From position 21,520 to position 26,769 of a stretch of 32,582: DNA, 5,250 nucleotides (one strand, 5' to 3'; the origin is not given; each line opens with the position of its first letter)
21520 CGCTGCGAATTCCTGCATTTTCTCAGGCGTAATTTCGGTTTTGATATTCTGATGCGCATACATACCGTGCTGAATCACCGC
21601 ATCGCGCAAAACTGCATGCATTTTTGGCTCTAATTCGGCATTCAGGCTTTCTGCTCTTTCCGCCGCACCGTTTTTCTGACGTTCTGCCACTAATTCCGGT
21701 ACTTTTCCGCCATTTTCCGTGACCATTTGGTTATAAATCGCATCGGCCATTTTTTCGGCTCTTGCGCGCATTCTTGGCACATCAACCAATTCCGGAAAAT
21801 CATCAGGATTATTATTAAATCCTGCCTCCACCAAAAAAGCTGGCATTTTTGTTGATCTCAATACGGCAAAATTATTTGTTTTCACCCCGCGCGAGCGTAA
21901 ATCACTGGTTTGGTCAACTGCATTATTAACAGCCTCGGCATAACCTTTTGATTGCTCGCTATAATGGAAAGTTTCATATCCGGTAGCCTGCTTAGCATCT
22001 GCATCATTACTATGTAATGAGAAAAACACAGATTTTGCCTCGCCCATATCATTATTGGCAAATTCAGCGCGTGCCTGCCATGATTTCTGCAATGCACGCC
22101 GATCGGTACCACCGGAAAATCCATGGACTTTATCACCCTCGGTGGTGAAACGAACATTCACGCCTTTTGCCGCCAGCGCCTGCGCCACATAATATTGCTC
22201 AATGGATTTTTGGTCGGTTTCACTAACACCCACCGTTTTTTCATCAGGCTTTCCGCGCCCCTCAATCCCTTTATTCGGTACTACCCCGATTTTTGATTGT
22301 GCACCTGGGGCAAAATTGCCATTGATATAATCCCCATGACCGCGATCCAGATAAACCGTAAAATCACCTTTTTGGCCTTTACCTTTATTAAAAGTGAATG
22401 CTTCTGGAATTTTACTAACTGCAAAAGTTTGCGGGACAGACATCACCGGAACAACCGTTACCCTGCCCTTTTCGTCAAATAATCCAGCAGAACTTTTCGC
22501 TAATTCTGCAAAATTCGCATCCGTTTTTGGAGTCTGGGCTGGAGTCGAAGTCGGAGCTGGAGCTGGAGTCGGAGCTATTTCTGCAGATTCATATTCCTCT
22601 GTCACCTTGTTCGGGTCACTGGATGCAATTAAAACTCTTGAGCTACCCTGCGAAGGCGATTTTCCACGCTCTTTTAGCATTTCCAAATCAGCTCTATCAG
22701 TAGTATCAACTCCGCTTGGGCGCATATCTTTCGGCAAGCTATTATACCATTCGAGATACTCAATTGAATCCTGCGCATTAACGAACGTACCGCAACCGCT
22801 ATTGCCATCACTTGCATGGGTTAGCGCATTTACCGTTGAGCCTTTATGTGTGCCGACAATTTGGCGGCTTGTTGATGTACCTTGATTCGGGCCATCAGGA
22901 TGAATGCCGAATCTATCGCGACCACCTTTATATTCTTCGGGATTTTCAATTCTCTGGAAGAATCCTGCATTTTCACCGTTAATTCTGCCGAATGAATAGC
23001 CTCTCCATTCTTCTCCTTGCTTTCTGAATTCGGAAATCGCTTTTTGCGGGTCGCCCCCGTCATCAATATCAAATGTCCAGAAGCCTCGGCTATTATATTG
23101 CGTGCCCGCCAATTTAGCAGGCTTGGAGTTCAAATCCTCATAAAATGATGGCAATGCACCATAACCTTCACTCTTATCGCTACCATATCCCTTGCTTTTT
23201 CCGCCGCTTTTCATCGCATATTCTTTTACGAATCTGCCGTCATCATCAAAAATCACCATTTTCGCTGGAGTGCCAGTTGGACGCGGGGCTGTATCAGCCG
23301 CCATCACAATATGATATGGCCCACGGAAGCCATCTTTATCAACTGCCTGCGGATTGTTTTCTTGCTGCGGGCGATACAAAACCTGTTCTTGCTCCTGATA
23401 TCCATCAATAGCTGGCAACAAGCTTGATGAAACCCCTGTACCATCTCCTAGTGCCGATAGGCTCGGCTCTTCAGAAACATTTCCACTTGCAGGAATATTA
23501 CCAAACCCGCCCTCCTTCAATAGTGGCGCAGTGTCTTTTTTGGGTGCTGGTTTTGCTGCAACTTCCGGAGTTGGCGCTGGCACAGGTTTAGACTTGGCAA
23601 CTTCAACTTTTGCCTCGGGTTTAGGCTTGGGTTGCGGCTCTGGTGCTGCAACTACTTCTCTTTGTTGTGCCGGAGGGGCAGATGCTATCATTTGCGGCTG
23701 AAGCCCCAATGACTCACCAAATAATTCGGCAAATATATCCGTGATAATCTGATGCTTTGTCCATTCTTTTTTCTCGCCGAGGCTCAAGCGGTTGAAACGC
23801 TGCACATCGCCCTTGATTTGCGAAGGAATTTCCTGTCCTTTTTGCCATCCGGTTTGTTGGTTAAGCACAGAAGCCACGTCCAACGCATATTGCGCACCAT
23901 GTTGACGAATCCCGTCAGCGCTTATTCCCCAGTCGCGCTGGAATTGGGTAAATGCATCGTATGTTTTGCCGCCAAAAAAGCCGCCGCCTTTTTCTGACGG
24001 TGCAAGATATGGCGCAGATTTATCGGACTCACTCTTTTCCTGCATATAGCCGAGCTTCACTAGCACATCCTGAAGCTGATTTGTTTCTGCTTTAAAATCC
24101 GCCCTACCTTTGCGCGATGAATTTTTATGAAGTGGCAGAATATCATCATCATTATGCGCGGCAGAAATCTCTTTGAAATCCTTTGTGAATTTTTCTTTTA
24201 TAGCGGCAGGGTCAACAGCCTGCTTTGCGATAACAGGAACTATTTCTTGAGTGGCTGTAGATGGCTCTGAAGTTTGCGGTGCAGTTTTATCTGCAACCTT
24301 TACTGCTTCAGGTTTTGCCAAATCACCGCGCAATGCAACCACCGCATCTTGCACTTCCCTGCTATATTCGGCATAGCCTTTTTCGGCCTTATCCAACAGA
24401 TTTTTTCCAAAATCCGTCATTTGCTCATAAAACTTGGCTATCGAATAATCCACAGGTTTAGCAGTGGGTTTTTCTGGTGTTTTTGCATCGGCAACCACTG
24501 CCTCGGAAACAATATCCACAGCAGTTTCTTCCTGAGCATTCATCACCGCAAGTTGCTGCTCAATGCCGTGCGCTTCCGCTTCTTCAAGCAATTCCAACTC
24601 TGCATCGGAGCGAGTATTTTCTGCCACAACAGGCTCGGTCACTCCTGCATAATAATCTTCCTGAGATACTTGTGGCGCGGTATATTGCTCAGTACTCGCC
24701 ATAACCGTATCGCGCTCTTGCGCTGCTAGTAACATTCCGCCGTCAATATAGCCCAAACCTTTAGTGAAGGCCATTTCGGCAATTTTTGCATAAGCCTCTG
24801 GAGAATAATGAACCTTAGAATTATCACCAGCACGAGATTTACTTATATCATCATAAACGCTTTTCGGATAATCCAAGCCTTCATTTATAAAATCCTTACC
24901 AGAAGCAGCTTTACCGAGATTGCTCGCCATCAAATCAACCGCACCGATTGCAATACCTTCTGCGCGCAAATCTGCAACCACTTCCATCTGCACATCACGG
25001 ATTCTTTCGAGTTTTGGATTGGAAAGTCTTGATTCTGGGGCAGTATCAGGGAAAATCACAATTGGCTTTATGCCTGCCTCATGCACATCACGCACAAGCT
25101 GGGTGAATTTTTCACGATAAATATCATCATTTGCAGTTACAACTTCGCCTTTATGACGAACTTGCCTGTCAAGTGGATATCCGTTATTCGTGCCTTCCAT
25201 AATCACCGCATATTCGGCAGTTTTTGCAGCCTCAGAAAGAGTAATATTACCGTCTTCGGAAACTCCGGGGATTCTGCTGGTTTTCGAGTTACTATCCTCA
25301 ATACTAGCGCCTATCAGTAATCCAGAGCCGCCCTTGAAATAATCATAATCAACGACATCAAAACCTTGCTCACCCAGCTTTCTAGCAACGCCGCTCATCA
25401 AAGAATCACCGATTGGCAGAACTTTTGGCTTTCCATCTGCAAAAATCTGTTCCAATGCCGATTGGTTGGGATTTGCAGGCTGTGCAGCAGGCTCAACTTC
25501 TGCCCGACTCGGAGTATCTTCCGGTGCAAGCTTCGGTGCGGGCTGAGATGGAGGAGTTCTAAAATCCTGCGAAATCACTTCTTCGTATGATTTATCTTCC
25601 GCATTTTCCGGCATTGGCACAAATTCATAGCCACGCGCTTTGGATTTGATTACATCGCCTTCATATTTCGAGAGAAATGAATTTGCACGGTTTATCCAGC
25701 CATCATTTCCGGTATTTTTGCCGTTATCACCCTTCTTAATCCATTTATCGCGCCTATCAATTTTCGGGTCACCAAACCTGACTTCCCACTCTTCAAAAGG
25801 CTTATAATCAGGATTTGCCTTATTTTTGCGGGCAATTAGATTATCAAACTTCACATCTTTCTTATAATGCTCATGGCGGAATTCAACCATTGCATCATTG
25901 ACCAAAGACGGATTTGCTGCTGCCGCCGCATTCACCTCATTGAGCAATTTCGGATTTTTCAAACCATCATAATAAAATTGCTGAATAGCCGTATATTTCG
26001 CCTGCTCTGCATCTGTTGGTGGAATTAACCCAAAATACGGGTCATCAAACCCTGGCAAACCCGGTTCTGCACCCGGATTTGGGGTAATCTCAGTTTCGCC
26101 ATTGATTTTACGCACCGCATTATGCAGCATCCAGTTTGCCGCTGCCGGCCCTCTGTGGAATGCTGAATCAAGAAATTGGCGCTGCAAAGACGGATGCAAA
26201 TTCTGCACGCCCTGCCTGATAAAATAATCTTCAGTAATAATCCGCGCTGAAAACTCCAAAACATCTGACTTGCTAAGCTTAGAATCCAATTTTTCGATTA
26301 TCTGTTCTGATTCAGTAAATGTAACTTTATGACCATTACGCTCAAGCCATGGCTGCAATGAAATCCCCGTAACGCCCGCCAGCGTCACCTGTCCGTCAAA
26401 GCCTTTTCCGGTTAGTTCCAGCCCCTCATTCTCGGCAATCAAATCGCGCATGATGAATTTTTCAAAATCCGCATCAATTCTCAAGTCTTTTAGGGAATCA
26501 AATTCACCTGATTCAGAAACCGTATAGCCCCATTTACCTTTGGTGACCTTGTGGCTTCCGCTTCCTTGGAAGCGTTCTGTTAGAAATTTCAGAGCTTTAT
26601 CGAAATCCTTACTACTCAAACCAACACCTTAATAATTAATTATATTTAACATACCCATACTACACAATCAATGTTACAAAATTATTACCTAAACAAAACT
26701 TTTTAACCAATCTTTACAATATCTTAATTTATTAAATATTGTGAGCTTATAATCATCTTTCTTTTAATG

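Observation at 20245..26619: One 2124-aa leaderless polypeptide concatenates five different peptidoglycan-cleaving modules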

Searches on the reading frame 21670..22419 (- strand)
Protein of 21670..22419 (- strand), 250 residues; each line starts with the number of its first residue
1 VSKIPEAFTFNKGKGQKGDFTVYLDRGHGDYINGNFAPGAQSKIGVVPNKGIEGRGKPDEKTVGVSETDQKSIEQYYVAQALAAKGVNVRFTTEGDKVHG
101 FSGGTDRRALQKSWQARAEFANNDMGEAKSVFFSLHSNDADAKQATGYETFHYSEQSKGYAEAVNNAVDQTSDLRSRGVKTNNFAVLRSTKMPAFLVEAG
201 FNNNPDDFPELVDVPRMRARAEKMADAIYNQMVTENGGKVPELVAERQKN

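Call 102: search_solved_structures(query=window:21670-22419:-, max_evalue=0.001, show_alignments=3)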
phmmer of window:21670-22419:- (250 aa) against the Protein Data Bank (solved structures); distinct sequences matched with E-value up to 0.001: 5.
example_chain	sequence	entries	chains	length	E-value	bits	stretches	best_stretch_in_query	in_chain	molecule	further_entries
1jwq_A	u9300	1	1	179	1.9e-12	50.3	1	117-229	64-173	N-ACETYLMURAMOYL-L-ALANINE AMIDASE CwlV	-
4rn7_A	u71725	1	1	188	7.1e-12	48.5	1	115-228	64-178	N-acetylmuramoyl-L-alanine amidase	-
5emi_A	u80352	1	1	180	9.5e-11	44.8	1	116-228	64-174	Cell wall hydrolase/autolysin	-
7tj4_B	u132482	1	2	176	2.1e-09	40.4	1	130-214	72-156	LytH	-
7rag_B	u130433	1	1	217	0.0004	23.1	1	83-229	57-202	Germination-specific N-acetylmuramoyl-L-alanine amidase, Autolysin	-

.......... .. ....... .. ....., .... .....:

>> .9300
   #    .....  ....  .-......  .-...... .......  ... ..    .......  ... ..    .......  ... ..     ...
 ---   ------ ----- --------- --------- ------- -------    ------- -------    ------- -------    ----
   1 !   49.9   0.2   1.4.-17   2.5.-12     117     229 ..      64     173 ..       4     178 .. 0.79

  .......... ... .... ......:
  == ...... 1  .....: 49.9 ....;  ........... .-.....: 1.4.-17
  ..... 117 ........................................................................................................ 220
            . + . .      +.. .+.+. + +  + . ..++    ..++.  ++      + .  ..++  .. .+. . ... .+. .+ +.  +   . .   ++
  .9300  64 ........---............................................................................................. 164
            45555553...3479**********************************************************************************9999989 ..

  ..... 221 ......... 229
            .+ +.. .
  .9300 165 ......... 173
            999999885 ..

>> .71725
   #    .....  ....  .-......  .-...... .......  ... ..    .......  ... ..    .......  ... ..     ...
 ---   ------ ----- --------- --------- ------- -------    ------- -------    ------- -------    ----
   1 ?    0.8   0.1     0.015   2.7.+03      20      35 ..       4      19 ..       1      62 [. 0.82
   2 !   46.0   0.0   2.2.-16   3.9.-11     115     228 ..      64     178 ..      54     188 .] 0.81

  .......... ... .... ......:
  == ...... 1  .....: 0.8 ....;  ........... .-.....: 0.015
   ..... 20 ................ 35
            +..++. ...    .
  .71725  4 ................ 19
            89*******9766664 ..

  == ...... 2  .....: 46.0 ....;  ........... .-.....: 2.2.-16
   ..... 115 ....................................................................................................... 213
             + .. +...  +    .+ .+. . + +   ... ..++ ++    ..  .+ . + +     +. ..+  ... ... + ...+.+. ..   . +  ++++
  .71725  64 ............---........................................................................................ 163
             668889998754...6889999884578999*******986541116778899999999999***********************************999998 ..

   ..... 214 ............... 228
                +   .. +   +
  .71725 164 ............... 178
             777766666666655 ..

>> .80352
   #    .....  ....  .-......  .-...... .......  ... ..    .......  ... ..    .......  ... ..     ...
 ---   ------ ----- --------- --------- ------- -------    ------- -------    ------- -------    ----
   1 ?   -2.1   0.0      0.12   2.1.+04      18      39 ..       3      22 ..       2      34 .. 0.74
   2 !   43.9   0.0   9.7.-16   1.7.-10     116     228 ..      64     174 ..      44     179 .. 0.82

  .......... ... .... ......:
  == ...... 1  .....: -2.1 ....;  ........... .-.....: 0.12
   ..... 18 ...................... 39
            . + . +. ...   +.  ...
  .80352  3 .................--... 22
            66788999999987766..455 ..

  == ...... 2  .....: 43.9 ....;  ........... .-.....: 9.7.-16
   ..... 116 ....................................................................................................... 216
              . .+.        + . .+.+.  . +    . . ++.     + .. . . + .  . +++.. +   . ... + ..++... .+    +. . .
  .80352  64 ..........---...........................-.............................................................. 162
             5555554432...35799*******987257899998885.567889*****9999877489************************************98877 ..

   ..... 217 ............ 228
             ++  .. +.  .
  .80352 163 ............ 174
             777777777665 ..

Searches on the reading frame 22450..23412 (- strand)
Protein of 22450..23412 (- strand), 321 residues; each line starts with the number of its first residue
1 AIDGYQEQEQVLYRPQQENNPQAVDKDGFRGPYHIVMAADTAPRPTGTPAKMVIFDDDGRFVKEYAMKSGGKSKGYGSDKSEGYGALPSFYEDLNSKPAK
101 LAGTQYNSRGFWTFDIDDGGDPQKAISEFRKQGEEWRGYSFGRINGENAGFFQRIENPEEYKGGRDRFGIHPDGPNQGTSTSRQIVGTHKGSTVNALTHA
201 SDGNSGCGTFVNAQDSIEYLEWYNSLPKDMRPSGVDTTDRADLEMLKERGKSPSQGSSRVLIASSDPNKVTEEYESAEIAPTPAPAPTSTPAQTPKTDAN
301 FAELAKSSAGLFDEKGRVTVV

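Call 22: find_homologous_proteins(query=window:22450-23412:-, max_evalue=0.001)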
Query window:22450-23412:-: 2057 candidates shared short words with the query, none scored E <= 0.001.

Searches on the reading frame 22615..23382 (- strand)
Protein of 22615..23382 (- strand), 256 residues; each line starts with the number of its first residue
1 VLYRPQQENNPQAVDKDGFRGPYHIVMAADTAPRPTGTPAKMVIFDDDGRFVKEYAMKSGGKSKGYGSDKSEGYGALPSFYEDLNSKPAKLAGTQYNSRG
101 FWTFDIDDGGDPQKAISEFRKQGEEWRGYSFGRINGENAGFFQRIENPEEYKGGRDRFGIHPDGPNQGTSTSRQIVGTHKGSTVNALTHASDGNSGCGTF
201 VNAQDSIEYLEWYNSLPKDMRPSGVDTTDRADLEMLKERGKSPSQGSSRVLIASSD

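Call 20: search_protein_families(library=pfam, proteins=[window:22630-23382:-], max_evalue=10)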
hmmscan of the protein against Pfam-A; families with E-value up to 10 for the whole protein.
window:22630-23382:- (251 aa): 0 families

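Call 29: search_solved_structures(query=window:22630-23382:-, max_evalue=10)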
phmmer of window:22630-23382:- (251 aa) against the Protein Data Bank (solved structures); distinct sequences matched with E-value up to 10: 2.
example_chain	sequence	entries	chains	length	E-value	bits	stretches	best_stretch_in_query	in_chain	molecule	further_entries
1kwi_A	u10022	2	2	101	1.7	11.4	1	2-51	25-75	Protegrin-3 Precursor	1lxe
1n5h_A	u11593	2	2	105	1.8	11.3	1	2-51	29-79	protegrins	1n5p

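Call 50: predict_structure(protein=window:22615-23382:-)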
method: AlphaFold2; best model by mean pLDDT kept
length: 256 residues; sequences in the alignment: 1
mean_pLDDT: 36.3   pTM: 0.24
mean pLDDT of the five models: 36.3, 34.0, 33.3, 33.0, 30.8
residues with pLDDT >= 90: 0; 70-90: 0; 50-70: 13; < 50: 243
segments of 3 or more residues with pLDDT < 50: 1-49, 55-207, 216-233, 239-256
pLDDT, mean of each block of 10 residues (from residue 1): 36 42 41 39 47 47 29 32 31 29 32 39 34 30 32 29 27 30 31 33 46 49 41 48 37 31
secondary structure, 60 per line:
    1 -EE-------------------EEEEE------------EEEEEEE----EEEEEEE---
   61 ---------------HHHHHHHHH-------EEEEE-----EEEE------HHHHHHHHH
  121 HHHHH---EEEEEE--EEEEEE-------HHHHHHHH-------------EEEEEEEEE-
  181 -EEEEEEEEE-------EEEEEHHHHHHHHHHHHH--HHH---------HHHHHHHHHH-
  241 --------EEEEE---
elements in order: E23-27 E40-46 E51-57 H76-84 E92-96 E102-105 H112-125 E129-134 E137-142 H150-157 E171-179 E182-190 E198-202 H203-215 H230-239 E249-253

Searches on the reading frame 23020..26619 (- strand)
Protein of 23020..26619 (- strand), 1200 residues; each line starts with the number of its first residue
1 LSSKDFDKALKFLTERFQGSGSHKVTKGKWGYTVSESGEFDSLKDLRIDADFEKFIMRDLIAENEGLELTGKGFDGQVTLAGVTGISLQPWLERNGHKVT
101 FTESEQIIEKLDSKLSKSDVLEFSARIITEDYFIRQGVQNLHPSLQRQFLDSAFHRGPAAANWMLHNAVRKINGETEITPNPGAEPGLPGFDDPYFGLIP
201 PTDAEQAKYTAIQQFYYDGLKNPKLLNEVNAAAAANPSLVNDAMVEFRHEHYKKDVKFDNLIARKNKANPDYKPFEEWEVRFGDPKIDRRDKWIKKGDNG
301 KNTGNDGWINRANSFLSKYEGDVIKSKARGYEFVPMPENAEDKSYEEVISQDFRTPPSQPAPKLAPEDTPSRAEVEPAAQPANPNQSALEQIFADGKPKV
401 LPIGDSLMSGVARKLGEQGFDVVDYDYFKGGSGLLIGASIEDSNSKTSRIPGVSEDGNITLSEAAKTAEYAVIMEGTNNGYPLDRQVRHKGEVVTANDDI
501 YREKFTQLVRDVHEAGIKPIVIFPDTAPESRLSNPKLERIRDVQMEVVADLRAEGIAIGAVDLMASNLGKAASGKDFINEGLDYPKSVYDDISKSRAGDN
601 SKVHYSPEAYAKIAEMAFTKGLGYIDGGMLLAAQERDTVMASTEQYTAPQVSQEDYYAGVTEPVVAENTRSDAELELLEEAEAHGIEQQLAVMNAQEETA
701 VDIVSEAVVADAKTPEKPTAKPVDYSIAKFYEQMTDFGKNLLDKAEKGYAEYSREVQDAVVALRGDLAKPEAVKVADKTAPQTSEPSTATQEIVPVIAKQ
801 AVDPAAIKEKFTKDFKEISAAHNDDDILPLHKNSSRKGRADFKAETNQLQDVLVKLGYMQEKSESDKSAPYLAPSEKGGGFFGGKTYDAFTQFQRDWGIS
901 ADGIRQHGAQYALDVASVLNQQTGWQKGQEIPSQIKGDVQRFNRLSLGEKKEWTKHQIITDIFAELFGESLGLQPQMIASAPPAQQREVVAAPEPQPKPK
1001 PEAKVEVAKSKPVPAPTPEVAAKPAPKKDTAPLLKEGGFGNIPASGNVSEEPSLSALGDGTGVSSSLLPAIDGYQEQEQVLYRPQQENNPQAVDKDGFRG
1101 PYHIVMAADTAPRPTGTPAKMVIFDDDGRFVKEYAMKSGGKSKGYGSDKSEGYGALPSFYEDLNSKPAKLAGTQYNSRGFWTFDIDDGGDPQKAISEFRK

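Call 39: search_protein_representatives(protein=window:23020-26619:-)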
Query: 1200 residues. Proteins with E-value up to 0.001 (for the whole library): 5; up to 1e-10: 1; up to 1e-30: 1. The best 5 are listed.
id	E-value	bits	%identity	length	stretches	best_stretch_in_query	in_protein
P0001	0.0e+00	2702.3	100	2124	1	1-1200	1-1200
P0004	1.5e-05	40.1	41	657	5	880-916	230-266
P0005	4.7e-05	38.4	41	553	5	877-915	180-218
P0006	9.2e-05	37.4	48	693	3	877-937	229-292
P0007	2.1e-04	36.2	39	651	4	877-945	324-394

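Call 41: search_protein_families(library=pfam, proteins=[P0004, P0005, P0006, P0007], max_evalue=0.01)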
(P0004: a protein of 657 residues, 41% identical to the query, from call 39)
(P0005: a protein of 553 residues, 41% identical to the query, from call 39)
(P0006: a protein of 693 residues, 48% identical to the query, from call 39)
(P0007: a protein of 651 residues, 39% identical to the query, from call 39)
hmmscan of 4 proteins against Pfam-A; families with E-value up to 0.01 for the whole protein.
P0004 (657 aa): 4 families
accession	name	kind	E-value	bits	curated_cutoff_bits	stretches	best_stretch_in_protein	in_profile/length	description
PF01471.23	PG_binding_1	-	4e-94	309.2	23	5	61-117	1-57/57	Putative peptidoglycan binding domain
PF09374.15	PG_binding_3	-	4.8e-27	94.4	24.6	0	210-241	2-32/76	Predicted Peptidoglycan domain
PF08823.16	PG_binding_2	-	3.3e-13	50.1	21.1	0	280-321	10-51/74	Putative peptidoglycan binding domain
PF17267.7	DUF5333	-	5.7e-05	23.7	27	0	65-113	40-88/110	Family of unknown function (DUF5333)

P0005 (553 aa): 5 families
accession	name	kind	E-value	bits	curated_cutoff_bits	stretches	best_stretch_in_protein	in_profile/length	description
PF01471.23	PG_binding_1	-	2.4e-101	332.3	23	5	233-289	1-55/57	Putative peptidoglycan binding domain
PF09374.15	PG_binding_3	-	1.1e-19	70.8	24.6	0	350-377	15-42/76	Predicted Peptidoglycan domain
PF08823.16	PG_binding_2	-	1.5e-09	38.4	21.1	0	305-353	11-57/74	Putative peptidoglycan binding domain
PF05257.22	CHAP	-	1.9e-08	35.1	26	1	432-520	5-81/81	CHAP domain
PF03020.21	LEM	-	4.7e-05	23.3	24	0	240-253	10-23/40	LEM domain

P0006 (693 aa): 4 families
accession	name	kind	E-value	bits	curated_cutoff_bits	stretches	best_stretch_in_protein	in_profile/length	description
PF01471.23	PG_binding_1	-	4.2e-64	213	23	3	209-265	1-57/57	Putative peptidoglycan binding domain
PF01520.23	Amidase_3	-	2.7e-39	135.4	27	2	295-363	1-67/174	N-acetylmuramoyl-L-alanine amidase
PF09374.15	PG_binding_3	-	2.1e-16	60.3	24.6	0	42-72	3-32/76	Predicted Peptidoglycan domain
PF08823.16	PG_binding_2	-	1.1e-08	35.6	21.1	0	42-78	18-54/74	Putative peptidoglycan binding domain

P0007 (651 aa): 5 families
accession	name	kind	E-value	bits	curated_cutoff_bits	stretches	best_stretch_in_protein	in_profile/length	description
PF01471.23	PG_binding_1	-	1.3e-100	329.9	23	5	76-132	1-57/57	Putative peptidoglycan binding domain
PF08823.16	PG_binding_2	-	1.5e-26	92.9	21.1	3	303-343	13-53/74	Putative peptidoglycan binding domain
PF09374.15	PG_binding_3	-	3.6e-23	82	24.6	0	232-262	3-32/76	Predicted Peptidoglycan domain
PF18152.6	DAHP_snth_FXD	-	0.0023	18.2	27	0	298-327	4-33/67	DAHP synthase ferredoxin-like domain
PF00750.26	tRNA-synt_1d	-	0.0056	16.1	23.3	0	223-276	182-235/349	tRNA synthetases class I (R), catalytic domain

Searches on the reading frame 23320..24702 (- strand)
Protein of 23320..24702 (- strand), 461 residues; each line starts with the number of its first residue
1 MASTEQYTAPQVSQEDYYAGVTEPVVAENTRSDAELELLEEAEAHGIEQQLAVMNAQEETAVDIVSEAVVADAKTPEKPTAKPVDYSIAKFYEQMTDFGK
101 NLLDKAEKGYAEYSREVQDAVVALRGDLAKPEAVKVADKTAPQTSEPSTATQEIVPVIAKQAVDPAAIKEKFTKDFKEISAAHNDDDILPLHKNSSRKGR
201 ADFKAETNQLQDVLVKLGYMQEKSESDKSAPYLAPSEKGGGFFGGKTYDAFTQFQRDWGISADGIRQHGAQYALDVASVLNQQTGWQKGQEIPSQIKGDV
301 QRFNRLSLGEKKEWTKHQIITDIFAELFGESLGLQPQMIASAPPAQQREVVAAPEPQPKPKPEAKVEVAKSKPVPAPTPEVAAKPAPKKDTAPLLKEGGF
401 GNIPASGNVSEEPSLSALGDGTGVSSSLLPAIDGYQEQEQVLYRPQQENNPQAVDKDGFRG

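Call 20: search_protein_families(library=pfam, proteins=[window:23320-24702:-], max_evalue=10)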
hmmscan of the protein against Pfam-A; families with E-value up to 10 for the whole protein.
window:23320-24702:- (461 aa): 3 families
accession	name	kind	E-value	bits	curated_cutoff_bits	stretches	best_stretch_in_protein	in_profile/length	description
PF01471.23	PG_binding_1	-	0.0026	18.4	23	1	207-265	5-48/57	Putative peptidoglycan binding domain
PF17315.7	FMP23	-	0.15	13.3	27.6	1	88-129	12-54/118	Found in mitochondrial proteome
PF04711.18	ApoA-II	-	0.21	12.5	27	1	87-108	33-54/99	Apolipoprotein A-II (ApoA-II)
